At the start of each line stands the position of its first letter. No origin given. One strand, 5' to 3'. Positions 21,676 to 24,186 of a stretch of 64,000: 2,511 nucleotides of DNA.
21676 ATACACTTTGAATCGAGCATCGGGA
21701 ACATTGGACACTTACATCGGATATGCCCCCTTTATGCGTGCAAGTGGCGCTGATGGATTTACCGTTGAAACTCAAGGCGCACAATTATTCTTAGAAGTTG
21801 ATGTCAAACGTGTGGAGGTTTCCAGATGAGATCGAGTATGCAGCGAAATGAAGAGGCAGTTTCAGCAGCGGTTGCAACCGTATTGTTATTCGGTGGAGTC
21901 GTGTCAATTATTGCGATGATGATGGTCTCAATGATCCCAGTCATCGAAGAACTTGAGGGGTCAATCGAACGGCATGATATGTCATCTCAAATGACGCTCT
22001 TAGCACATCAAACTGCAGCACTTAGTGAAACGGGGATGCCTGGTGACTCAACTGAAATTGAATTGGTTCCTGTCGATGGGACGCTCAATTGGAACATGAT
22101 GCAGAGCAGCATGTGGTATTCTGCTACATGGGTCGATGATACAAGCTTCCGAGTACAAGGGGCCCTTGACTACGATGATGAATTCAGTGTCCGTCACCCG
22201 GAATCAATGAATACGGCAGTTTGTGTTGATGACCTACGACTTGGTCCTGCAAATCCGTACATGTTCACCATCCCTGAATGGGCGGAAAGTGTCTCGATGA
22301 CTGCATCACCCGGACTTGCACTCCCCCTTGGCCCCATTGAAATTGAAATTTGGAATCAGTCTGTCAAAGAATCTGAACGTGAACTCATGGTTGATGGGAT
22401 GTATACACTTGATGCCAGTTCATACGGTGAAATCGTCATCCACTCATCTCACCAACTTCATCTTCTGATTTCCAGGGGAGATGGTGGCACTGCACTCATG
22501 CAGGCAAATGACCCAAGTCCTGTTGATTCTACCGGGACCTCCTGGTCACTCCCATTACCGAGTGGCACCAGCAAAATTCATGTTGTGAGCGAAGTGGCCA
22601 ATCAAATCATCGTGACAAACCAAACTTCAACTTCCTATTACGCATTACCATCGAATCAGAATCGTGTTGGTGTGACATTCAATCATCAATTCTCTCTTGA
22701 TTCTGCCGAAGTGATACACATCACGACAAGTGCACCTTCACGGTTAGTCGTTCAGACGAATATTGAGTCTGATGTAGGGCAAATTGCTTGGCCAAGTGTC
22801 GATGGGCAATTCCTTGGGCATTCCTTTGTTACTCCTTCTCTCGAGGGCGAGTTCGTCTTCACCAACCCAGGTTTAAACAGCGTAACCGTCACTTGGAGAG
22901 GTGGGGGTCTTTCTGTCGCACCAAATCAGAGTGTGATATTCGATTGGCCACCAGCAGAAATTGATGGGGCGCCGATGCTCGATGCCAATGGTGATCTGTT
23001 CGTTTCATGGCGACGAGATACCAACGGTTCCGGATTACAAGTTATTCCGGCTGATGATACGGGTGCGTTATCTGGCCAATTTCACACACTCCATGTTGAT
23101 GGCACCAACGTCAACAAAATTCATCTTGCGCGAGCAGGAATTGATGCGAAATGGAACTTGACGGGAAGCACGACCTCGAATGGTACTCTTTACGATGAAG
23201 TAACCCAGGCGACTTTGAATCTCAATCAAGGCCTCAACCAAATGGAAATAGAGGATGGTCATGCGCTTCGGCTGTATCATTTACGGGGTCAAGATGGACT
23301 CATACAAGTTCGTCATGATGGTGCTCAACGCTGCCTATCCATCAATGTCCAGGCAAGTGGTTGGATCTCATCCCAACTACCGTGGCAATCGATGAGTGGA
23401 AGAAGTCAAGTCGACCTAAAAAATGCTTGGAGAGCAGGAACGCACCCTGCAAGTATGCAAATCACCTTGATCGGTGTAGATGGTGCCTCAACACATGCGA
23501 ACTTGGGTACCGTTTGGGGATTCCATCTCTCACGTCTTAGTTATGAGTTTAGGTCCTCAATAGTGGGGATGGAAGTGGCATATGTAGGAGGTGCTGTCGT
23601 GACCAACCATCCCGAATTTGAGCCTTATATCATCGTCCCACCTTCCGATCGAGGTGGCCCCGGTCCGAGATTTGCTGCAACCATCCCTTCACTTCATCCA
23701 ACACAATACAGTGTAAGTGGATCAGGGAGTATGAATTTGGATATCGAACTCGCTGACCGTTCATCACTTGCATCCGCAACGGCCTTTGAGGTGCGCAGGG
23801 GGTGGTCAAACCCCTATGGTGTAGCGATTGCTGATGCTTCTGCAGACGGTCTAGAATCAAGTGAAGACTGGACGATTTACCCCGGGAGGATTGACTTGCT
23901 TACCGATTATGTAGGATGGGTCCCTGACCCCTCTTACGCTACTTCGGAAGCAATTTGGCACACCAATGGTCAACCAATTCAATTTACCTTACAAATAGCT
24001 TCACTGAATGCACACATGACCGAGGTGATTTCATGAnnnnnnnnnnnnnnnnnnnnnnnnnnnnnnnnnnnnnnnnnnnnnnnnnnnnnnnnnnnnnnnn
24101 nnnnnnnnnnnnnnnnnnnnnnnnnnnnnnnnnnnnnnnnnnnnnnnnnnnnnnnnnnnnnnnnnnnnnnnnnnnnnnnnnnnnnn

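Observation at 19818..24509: MBL-hydrolase plus three translationally coupled pilin-like genes, with no pilus ATPase or platform gene nearby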

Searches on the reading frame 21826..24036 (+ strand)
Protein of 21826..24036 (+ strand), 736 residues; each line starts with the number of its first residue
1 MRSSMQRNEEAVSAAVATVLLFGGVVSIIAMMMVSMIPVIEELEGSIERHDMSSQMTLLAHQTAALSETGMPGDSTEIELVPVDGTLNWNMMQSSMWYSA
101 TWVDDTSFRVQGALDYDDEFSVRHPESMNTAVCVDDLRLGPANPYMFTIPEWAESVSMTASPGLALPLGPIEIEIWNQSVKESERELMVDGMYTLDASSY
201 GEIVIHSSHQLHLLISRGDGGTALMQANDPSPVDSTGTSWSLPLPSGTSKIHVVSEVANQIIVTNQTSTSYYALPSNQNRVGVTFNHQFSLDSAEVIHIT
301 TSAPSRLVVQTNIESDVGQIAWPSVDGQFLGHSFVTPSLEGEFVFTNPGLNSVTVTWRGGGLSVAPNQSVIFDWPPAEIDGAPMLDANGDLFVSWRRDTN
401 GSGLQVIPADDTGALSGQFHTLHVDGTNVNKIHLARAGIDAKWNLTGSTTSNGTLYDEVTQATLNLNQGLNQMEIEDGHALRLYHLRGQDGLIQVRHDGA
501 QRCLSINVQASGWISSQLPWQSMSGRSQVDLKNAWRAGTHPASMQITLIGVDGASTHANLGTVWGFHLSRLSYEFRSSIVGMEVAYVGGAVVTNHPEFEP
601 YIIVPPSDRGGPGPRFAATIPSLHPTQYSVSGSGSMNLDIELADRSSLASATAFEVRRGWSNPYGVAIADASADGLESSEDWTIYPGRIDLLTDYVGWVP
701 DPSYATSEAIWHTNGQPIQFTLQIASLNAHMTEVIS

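Call 5: search_protein_families(library=pfam, proteins=[window:21826-24036:+], max_evalue=0.1)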
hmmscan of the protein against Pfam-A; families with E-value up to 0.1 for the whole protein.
window:21826-24036:+ (736 aa): 1 family
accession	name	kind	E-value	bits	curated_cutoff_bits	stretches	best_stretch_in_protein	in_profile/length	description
PF23960.2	DUF7289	-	3.4e-06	27.2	27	1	11-89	2-78/238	Family of unknown function (DUF7289)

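Call 6: search_protein_families(library=ncbifam, proteins=[window:21826-24036:+], max_evalue=0.1)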
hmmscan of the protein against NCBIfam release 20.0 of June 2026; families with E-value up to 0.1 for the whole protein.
window:21826-24036:+ (736 aa): 0 families

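Call 11: find_homologous_proteins(query=window:21826-24036:+)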
Query window:21826-24036:+ (736 aa): 510 proteins with E <= 0.001 among 8000 candidates; the best 120 are listed.
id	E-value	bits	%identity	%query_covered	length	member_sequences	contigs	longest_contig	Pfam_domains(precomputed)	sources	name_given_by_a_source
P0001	0.0e+0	1666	100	100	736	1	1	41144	PF23960.3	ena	-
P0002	0.0e+0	1666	100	100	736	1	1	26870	PF23960.3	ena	-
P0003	0.0e+0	1666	100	100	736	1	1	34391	PF23960.3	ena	-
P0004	0.0e+0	1665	100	100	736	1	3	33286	PF23960.3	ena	-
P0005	0.0e+0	1663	100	100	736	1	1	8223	PF23960.3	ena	-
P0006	0.0e+0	1660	99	100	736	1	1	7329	PF23960.3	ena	-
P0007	0.0e+0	1660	100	99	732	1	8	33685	PF23960.3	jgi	jgi:hypothetical protein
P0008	0.0e+0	1657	100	99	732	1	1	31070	PF23960.3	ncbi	ncbi:MAG: hypothetical protein ACKVKS_00860 [Candidatus Poseidoniales archaeon]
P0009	0.0e+0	1651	99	99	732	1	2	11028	PF23960.3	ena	-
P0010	0.0e+0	1636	98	99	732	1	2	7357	PF23960.3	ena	-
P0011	0.0e+0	1631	98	99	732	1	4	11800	PF23960.3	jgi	jgi:hypothetical protein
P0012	0.0e+0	1630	97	99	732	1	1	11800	PF23960.3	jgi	jgi:hypothetical protein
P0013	0.0e+0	1586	95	99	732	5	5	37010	PF23960.3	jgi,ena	-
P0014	0.0e+0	1562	92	100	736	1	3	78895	PF23960.3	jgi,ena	-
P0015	0.0e+0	1560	92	100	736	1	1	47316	PF23960.3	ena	-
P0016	0.0e+0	1558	92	100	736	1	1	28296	PF23960.3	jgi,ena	-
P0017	0.0e+0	1556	92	100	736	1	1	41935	PF23960.3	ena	-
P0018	0.0e+0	1556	92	99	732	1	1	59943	PF23960.3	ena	-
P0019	0.0e+0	1553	92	99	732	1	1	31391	PF23960.3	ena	-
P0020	0.0e+0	1542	90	99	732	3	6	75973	PF23960.3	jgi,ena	-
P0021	0.0e+0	1523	90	100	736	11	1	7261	PF23960.3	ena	-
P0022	0.0e+0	1494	88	100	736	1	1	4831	PF23960.3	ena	-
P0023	0.0e+0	1494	88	100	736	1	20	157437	PF23960.3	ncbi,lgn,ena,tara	tara:strand:+ start:2137 stop:4347 length:2211 start_codon:yes stop_codon:yes gene_type:complete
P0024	0.0e+0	1493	88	100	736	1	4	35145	PF23960.3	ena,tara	tara:strand:- start:3272 stop:5482 length:2211 start_codon:yes stop_codon:yes gene_type:complete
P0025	0.0e+0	1491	87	100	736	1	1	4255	PF23960.3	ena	-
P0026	0.0e+0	1490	87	100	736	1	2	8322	PF23960.3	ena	-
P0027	0.0e+0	1490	87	100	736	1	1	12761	PF23960.3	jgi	-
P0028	0.0e+0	1486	87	100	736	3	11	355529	PF23960.3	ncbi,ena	-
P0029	0.0e+0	1478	87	100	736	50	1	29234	PF23960.3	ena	-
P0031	0.0e+0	1459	85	100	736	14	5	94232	PF23960.3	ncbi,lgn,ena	-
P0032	0.0e+0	1455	85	100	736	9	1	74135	PF23960.3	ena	-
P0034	0.0e+0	1433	84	100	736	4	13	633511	PF23960.3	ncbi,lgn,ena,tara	tara:strand:- start:19306 stop:21516 length:2211 start_codon:yes stop_codon:yes gene_type:complete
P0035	0.0e+0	1431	83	100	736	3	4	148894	PF23960.3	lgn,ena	-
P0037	0.0e+0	1288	75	100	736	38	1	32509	PF23960.3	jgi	-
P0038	0.0e+0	1284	75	100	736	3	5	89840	PF23960.3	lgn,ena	-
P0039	0.0e+0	1281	74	100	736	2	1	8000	PF23960.3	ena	-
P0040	0.0e+0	1279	74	100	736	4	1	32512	PF23960.3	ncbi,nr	ncbi:hypothetical protein N9M86_04155 [Euryarchaeota archaeon]|nr:hypothetical protein [Euryarchaeot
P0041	0.0e+0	1277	74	100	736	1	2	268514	PF23960.3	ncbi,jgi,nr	ncbi:hypothetical protein N9O16_00840 [Candidatus Poseidoniaceae archaeon]|nr:hypothetical protein [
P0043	0.0e+0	1256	73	100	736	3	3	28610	PF23960.3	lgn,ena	-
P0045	0.0e+0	1246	73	99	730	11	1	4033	PF23960.3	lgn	-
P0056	3.6e-284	963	57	100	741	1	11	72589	PF23960.3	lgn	-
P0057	5.1e-284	962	57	100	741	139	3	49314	PF23960.3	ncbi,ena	-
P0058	2.1e-283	960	57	99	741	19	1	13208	PF23960.3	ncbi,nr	ncbi:MAG: hypothetical protein P8Q55_06115 [Candidatus Poseidoniaceae archaeon]|nr:hypothetical prot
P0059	5.9e-280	949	56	100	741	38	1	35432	PF23960.3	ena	-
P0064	2.4e-272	923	55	100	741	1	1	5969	PF23960.3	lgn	-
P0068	1.9e-271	920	55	100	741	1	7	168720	PF23960.3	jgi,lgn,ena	jgi:hypothetical protein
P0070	5.9e-271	919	55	99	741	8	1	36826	PF23960.3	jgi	jgi:hypothetical protein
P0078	2.5e-270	917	55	100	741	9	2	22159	PF23960.3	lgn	-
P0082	4.9e-270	916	54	100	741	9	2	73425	PF23960.3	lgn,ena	-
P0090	7.2e-269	912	55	100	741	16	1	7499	PF23960.3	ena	-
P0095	4.3e-268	909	54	100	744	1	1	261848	-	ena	-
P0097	2.7e-267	907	55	100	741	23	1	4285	PF23960.3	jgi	-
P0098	3.1e-267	907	55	100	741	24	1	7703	PF23960.3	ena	-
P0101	1.1e-266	905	55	99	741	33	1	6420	PF23960.3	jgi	jgi:hypothetical protein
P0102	1.3e-266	904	54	100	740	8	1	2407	PF23960.3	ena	-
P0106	9.8e-266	902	54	100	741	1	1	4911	PF23960.3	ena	-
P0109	2.5e-265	900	54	100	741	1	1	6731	PF23960.3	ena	-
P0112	4.9e-265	899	54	100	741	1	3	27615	PF23960.3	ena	-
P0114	1.2e-264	898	52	100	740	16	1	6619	PF23960.3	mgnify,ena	mgnify:FL=1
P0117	1.8e-264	897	52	100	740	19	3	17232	PF23960.3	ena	-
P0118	2.7e-264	897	52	99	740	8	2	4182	PF23960.3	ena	-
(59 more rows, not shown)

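Call 12: find_encoding_contigs(protein=P0034, flank=10000, max_places=3)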
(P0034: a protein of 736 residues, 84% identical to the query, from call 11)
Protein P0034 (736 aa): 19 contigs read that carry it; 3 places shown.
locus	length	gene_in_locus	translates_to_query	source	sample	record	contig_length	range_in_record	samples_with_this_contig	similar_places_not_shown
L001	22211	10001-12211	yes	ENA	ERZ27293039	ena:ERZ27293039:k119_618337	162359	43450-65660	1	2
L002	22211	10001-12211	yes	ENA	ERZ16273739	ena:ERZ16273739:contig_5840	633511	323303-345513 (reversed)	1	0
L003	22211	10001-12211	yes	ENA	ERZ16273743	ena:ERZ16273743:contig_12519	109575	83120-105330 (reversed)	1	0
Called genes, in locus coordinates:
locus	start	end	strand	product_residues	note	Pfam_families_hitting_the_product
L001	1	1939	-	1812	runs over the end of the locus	-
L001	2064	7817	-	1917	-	-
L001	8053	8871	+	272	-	PF00753:Lactamase_B, PF23023:Anti-Pycsar_Apyc1, PF12706:Lactamase_B_2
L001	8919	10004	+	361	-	PF23960:DUF7289 (faint)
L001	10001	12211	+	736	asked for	PF23960:DUF7289 (faint)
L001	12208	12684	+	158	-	-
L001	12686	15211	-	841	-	PF13191:AAA_16, PF13401:AAA_22 (weak), PF07719:TPR_2 (faint), PF13374:TPR_10 (faint), PF17874:TPR_MalT (weak), PF13424:TPR_12, PF17874:TPR_MalT (weak), PF13424:TPR_12 (weak), +5 more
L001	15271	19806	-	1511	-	PF13229:Beta_helix (weak), PF17957:Big_7 (faint)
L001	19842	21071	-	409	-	PF00082:Peptidase_S8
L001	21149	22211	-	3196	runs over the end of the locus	PF02516:STT3, PF13620:CarboxypepD_reg (faint)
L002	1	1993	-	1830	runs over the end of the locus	-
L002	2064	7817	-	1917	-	-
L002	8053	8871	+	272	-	PF00753:Lactamase_B, PF23023:Anti-Pycsar_Apyc1, PF12706:Lactamase_B_2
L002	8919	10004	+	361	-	PF23960:DUF7289 (faint)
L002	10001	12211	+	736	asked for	PF23960:DUF7289 (faint)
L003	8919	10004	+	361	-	PF23960:DUF7289 (faint)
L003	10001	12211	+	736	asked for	PF23960:DUF7289 (faint)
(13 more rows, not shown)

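Call 13: find_encoding_contigs(protein=P0095, flank=10000, max_places=2)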
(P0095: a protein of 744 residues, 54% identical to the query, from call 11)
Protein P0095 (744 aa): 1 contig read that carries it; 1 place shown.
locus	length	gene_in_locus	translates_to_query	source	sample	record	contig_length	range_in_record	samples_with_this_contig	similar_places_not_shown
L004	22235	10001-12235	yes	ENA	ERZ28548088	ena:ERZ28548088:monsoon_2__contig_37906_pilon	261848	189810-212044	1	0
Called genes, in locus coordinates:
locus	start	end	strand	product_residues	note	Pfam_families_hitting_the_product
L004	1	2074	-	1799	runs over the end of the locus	-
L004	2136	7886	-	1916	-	-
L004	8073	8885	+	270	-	PF00753:Lactamase_B, PF23023:Anti-Pycsar_Apyc1, PF12706:Lactamase_B_2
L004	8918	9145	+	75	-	PF23960:DUF7289 (weak)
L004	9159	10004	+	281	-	-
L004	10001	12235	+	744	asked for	-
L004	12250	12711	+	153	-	-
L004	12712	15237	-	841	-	PF13191:AAA_16, PF13401:AAA_22 (faint), PF07719:TPR_2 (faint), PF25068:ARM_TT21_4th (faint), PF13181:TPR_8 (faint), PF00515:TPR_1 (faint), PF13424:TPR_12 (weak), PF13424:TPR_12, +1 more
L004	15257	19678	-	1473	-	PF13229:Beta_helix, PF17957:Big_7 (faint)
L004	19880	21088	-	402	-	PF00082:Peptidase_S8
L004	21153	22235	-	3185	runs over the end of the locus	PF02516:STT3, PF13620:CarboxypepD_reg (faint), PF22902:NOMO1-like_9th (faint)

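Call 41: predict_structure(alignment_id=A4)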
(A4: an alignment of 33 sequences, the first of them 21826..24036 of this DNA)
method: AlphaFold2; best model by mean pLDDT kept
length: 736 residues; sequences in the alignment: 33
mean_pLDDT: 64.8   pTM: 0.65
mean pLDDT of the five models: 64.8, 63.2, 63.0, 55.7, 48.4
residues with pLDDT >= 90: 229; 70-90: 176; 50-70: 53; < 50: 278
segments of 3 or more residues with pLDDT < 50: 1-8, 10-26, 30-95, 99-106, 232-235, 568-736
pLDDT, mean of each block of 10 residues (from residue 1): 37 42 46 43 33 31 28 28 31 45 48 69 75 76 78 93 63 87 86 89 87 92 86 62 93 93 90 89 94 92 92 86 90 93 92 92 92 88 93 89 92 93 79 89 93 89 90 92 92 89 80 77 72 68 79 85 59 32 26 25 25 25 27 25 25 25 29 25 25 30 30 30 26 25
secondary structure, 60 per line:
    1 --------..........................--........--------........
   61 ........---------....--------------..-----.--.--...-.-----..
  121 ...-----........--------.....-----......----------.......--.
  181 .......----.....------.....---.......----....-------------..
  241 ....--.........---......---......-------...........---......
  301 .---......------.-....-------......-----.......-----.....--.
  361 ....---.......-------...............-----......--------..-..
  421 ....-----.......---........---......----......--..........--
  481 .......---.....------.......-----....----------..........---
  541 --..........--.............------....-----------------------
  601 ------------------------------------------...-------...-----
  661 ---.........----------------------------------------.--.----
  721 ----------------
elements in order (helices of 4 or more, strands of 3 or more residues): H9-34 H37-44 H53-68 E78-81 E109-111 E119-123 E129-136 E145-149 E155-160 E171-177 E180-187 E192-196 E203-207 E211-217 E222-225 E239-244 E247-255 E259-264 E268-273 E281-291 E295-301 E305-310 E319-322 E330-335 E341-347 E353-357 E360-364 E368-374 E382-396 E402-407 E419-424 E430-436 E440-447 E451-456 E461-466 E469-478 E481-487 E491-495 E502-508 E514-517 H528-537 E543-552 E555-567 E574-577 E643-645 E653-655 H664-672

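Call 43: search_protein_representatives(alignment_id=A4)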
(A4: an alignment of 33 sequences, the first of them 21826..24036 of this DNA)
Query: 33 sequences, 743 profile positions. Proteins with E-value up to 0.001 (for the whole library): 134; up to 1e-10: 97; up to 1e-30: 41. The best 134 are listed.
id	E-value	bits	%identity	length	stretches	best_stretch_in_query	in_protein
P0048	0.0e+00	1303.7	-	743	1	2-743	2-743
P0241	5.7e-250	848.0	-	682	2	3-435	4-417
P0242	1.0e-236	804.2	-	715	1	4-741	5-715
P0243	9.3e-215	731.6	-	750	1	3-740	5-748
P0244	1.4e-200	684.7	-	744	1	7-739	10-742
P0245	1.4e-179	615.3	-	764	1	2-741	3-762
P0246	4.1e-175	600.5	-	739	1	6-738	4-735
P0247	7.4e-161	553.4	-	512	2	478-741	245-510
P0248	6.9e-157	540.3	-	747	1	5-740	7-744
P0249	3.0e-156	538.2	-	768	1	6-738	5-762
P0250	3.7e-149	514.7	-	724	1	32-738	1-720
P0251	4.1e-146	504.6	-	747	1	1-738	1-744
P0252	2.3e-144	498.9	-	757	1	5-737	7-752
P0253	8.4e-135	467.2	-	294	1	521-742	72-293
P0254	7.3e-121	421.1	-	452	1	1-393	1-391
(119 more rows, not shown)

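Call 44: list_cluster_members(proteins=[P0242, P0243, P0244, P0245, P0246, P0248, P0249, P0250, P0251, P0252])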
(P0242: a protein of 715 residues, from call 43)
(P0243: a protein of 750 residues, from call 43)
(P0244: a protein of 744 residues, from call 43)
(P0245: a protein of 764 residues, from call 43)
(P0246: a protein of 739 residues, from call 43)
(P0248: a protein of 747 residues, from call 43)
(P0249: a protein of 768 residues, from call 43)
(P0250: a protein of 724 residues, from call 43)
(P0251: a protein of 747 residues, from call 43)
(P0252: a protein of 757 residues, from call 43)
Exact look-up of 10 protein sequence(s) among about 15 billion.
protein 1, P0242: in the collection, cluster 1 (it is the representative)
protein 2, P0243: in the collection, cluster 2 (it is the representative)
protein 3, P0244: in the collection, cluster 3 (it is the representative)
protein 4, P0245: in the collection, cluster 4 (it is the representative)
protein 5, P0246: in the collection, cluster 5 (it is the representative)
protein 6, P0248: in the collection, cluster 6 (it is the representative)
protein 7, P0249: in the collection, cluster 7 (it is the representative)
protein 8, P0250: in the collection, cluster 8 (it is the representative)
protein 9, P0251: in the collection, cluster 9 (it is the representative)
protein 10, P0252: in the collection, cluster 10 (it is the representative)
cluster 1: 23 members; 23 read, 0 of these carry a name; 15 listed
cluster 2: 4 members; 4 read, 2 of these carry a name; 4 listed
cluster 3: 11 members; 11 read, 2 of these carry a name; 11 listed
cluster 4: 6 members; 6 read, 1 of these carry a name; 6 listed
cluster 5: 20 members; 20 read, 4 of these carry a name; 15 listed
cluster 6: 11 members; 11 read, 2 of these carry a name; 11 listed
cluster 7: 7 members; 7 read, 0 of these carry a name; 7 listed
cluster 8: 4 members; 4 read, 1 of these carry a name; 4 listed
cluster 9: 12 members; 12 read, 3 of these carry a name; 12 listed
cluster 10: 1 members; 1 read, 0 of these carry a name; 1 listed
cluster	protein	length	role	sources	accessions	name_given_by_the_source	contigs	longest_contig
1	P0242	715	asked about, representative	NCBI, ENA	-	-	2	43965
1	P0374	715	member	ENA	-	-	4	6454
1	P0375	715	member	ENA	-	-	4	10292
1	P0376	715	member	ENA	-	-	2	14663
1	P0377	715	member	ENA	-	-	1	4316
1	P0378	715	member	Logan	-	-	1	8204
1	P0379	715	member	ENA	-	-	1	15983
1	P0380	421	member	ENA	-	-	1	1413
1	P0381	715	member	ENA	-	-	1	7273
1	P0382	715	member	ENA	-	-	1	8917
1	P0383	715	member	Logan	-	-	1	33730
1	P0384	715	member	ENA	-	-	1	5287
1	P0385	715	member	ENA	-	-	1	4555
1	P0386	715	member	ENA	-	-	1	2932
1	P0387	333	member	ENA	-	-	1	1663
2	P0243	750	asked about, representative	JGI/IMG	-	hypothetical protein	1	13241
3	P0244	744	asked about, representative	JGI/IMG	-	-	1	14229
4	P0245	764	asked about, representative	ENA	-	-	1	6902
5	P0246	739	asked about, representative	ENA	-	-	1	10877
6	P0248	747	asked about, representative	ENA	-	-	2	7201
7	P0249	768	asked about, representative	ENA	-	-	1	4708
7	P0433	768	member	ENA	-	-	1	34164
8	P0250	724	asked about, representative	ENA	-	-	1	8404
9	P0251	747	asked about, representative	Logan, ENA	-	-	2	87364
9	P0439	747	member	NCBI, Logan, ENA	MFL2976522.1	MAG: hypothetical protein ACJZ49_03125 [Candidatus Thalassarchaeaceae archaeon]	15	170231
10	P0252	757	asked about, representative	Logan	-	-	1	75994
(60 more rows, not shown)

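Call 45: fold_search(model_id=the predicted structure, library=pdb)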
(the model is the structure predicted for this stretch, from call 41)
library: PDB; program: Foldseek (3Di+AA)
matches with E <= 10: 1694; with E <= 0.001: 34
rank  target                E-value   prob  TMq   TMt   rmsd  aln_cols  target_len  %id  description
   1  5x7o_A                1.4e-06  0.97  0.12  0.08  25.1       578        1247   10  Crystal structure of Paenibacillus sp. 598K alpha-1,6-glucosyltransferase (released 2017-07-26)
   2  4w8j                  1.6e-06  0.95  0.09  0.07  33.7       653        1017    7  Structure of the full-length insecticidal protein Cry1Ac reveals intriguing details of toxin packaging into in vivo form (released 2014-09-17)
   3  8w7n                  2.9e-06  0.90  0.08  0.06  34.8       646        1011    6  Crystal structure of the in-cell Cry1Aa purified from Bacillus thuringiensis (released 2024-03-06)
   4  9vqm_D                8.1e-06  0.80  0.10  0.10  28.7       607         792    9  Cryo-EM structure of Elapor1WT in tetrameric form (released 2025-07-23)
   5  5hkj                  2.6e-05  0.77  0.10  0.15  20.0       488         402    8  Single Chain Recombinant Globular Head of the Complement System Protein C1q (released 2016-03-02)
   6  8zj4_A                3.8e-05  0.63  0.10  0.11  29.3       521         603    8  trypsinogen-EP-N619A (released 2025-05-21)
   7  5ezr                  5.4e-05  0.63  0.08  0.07  27.1       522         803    6  Crystal Structure of PVX_084705 bound to compound (released 2017-05-10)
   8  8h3u_A                6.6e-05  0.82  0.12  0.14  24.8       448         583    9  Inhibitor-bound EP, polyA model (released 2022-11-23)
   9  5dyl                  6.6e-05  0.57  0.08  0.07  27.6       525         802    4  Crystal structure of the cGMP-dependent protein kinase PKG from Plasmodium Vivax - Apo form (released 2015-11-04)
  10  5hzf                  9.4e-05  0.69  0.11  0.17  20.0       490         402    8  Single Chain Recombinant Globular Head of the Complement System Protein C1q in complex with magnesium (released 2016-03-02)
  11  7m0r_E                1.6e-04  0.84  0.12  0.17  25.7       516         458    9  Cryo-EM structure of the Sema3A/PlexinA4/Neuropilin 1 complex (released 2021-05-05)
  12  7u1h_B                1.7e-04  0.82  0.08  0.14  20.2       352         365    8  Crystal structure of Lens culinaris vicilin (released 2022-03-09)
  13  2vqa_A                2.6e-04  0.54  0.08  0.14  19.7       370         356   10  Protein-folding location can regulate Mn versus Cu- or Zn-binding. Crystal Structure of MncA. (released 2008-10-28)
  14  5fet                  2.9e-04  0.54  0.08  0.07  25.3       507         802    6  Crystal Structure of PVX_084705 in presence of Compound 2 (released 2016-01-13)
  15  5vg3_B                3.4e-04  0.38  0.09  0.12  19.2       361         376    8  Structure of Oxalate Decarboxylase from Bacillus subtilis at pH 4.6 (released 2017-10-18)
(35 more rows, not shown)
